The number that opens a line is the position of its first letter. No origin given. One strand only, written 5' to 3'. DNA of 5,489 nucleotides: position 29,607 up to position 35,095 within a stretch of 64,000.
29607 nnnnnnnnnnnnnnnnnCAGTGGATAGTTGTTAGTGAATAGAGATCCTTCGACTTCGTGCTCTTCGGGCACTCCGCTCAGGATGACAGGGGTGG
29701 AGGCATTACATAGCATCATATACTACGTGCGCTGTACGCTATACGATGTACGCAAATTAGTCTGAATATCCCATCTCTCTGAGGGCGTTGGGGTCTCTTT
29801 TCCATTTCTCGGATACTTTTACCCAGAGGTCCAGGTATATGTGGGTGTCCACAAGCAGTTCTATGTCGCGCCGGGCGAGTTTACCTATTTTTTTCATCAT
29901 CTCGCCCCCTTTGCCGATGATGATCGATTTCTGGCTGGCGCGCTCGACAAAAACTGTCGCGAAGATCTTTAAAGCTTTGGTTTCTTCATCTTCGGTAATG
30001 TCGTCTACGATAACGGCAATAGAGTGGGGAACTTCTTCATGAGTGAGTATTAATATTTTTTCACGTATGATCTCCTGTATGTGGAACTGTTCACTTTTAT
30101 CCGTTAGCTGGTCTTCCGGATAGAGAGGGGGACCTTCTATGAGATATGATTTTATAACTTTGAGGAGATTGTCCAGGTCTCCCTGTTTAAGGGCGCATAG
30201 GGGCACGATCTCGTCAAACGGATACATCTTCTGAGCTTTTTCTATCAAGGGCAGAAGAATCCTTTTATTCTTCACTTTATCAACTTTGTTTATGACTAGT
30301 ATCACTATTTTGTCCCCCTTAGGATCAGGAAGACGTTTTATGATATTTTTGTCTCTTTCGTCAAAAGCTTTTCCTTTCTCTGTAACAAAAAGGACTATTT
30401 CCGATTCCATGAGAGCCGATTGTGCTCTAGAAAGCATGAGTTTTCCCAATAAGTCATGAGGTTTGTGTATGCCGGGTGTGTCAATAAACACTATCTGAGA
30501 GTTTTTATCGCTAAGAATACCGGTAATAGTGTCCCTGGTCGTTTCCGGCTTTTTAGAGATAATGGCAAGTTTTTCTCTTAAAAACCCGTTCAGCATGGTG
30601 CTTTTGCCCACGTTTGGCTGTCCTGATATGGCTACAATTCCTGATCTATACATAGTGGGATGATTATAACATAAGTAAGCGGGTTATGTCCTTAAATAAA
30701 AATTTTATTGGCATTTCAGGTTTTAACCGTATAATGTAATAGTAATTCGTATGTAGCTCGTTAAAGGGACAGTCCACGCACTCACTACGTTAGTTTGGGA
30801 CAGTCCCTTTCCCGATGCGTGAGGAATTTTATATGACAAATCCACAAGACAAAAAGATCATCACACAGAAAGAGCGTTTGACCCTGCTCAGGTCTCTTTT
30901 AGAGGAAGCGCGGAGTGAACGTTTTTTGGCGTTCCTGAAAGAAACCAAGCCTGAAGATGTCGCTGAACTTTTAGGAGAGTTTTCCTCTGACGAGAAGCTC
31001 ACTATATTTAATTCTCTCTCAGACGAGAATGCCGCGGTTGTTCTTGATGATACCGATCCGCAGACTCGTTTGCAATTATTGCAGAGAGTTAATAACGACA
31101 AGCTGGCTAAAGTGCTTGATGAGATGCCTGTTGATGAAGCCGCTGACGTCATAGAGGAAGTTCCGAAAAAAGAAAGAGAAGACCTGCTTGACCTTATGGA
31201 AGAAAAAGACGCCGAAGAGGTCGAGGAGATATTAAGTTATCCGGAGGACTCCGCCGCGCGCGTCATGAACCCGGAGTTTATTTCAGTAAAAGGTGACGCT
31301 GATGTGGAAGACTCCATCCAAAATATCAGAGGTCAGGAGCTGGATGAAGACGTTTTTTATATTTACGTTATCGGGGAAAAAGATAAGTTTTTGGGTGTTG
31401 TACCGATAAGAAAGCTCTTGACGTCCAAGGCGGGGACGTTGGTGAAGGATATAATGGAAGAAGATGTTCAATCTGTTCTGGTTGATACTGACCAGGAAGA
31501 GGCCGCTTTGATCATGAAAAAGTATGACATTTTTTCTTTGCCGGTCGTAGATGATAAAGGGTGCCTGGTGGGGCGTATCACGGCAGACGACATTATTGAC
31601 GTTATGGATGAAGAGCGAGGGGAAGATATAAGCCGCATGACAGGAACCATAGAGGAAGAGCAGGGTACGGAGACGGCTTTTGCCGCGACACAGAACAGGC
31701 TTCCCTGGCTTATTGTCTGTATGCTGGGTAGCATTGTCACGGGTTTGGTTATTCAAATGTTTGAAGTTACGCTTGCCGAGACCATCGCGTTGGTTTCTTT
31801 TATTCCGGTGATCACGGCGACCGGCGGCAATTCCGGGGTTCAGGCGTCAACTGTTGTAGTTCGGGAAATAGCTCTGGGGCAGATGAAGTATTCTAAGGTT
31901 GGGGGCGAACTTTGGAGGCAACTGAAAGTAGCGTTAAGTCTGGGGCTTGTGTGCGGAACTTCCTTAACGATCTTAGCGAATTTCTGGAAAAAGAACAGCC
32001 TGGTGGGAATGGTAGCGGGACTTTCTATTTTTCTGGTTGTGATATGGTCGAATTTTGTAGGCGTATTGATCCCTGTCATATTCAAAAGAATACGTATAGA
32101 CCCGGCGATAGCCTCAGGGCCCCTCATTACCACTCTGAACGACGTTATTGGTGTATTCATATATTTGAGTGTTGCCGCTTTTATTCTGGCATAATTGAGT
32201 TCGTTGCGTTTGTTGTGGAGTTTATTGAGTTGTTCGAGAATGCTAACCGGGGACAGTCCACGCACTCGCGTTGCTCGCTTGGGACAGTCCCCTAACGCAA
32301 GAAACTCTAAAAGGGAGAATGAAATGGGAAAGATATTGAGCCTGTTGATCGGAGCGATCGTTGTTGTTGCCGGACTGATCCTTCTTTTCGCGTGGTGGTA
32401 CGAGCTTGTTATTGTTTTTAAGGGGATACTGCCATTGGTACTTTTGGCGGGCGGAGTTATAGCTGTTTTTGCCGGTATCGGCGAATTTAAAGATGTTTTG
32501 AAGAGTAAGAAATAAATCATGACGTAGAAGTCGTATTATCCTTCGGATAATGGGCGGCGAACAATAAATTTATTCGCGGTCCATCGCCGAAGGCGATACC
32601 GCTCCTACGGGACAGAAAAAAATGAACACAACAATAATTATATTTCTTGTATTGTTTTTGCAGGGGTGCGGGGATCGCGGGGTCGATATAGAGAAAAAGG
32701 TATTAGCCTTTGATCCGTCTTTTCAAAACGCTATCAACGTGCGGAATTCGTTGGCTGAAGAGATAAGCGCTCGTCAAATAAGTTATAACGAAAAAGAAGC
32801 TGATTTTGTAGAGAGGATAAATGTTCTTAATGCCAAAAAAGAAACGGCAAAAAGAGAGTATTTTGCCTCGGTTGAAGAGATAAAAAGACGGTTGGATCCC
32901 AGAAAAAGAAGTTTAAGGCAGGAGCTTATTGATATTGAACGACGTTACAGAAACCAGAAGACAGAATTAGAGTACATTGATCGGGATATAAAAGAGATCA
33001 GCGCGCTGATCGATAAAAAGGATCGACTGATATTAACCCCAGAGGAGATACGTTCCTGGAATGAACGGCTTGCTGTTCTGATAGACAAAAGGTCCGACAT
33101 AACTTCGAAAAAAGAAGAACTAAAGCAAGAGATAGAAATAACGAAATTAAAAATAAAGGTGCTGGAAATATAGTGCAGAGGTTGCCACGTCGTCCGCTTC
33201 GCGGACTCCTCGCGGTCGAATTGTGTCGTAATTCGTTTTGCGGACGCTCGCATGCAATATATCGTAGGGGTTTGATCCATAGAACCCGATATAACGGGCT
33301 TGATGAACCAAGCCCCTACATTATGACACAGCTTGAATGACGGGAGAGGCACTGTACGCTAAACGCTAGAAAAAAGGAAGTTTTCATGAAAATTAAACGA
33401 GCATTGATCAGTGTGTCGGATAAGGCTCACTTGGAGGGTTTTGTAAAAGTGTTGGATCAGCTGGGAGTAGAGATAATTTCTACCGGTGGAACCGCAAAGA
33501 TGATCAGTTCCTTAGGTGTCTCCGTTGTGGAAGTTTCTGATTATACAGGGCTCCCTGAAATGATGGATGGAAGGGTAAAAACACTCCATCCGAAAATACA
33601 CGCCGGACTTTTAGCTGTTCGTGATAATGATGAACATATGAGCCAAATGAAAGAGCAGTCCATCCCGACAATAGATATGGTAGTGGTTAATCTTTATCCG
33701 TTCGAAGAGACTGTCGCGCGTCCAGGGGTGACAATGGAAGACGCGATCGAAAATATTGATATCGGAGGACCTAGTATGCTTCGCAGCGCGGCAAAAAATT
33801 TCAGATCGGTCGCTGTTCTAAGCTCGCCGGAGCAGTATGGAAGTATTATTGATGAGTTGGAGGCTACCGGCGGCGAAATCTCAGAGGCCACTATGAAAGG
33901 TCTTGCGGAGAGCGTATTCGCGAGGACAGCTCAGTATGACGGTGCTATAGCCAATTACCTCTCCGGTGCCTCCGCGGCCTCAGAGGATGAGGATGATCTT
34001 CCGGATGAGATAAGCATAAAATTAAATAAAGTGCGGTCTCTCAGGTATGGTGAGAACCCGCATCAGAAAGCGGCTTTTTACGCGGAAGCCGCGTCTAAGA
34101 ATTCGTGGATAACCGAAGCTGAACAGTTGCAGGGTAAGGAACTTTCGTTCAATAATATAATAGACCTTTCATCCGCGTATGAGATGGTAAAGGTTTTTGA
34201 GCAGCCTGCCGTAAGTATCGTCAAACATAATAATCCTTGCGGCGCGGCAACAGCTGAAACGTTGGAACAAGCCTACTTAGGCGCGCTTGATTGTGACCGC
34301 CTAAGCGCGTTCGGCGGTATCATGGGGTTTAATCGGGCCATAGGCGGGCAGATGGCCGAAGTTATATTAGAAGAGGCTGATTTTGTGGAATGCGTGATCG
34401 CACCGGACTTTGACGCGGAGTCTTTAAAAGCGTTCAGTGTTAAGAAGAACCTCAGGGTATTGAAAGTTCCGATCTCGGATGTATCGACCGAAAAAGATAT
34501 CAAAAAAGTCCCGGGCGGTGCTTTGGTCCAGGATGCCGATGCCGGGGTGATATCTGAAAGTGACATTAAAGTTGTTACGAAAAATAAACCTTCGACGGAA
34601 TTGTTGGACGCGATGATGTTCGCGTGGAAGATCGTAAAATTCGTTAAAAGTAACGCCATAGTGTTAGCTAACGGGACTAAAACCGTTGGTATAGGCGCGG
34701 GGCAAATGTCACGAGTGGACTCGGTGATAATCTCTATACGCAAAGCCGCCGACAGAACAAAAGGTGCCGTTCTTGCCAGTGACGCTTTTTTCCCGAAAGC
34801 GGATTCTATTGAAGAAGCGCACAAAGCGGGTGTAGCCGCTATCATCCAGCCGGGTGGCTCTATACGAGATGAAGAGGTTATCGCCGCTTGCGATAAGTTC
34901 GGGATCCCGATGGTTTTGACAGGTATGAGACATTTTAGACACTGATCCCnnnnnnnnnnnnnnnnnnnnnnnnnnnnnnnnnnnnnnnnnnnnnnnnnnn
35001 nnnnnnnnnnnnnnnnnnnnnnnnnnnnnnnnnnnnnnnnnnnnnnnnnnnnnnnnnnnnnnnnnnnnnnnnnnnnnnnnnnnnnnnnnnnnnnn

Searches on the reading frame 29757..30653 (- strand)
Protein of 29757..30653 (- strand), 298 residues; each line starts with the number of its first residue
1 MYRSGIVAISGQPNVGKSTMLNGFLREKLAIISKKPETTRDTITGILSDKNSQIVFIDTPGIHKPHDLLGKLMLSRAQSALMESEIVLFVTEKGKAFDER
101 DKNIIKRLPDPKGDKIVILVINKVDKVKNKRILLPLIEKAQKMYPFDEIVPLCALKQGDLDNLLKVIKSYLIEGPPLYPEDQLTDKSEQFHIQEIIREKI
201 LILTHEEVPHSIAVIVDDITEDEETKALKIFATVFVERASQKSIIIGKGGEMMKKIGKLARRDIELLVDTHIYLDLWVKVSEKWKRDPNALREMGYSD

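Call 99: search_protein_families(library=pfam, proteins=[window:29757-30653:-], max_evalue=0.0001)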
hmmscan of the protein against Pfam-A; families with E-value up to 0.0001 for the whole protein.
window:29757-30653:- (298 aa): 7 families
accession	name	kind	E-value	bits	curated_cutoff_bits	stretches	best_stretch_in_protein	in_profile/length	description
PF01926.29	MMR_HSR1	-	9.3e-24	84.2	21.9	1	7-123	2-113/113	50S ribosome-binding GTPase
PF07650.23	KH_2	-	3.5e-18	65.6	22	1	207-284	1-77/78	KH domain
PF00350.29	Dynamin_N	-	2.4e-11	44.4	27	1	46-124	95-168/168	Dynamin family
PF02421.24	FeoB_N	-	3.4e-09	36.8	27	1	7-165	3-154/156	Ferrous iron transport protein B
PF04548.22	AIG1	-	6.3e-07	29.4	27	1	11-131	7-133/212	AIG1 family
PF00009.33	GTP_EFTU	-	2.6e-05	24.3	26.5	0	49-171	66-186/188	Elongation factor Tu GTP binding domain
PF03193.22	RsgA_GTPase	-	4.5e-05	23.8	30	0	5-64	107-170/174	RsgA GTPase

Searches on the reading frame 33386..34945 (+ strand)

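Call 99: search_protein_families(library=pfam, proteins=[window:33386-34945:+], max_evalue=0.0001)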
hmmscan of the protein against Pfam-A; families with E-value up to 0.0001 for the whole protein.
window:33386-34945:+ (519 aa): 2 families
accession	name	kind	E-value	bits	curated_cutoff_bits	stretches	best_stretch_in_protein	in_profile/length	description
PF01808.24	AICARFT_IMPCHas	-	2e-113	379.4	25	1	135-453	1-311/311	AICARFT/IMPCHase bienzyme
PF02142.27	MGS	-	9.8e-25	87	24.1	1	18-129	4-93/94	MGS-like domain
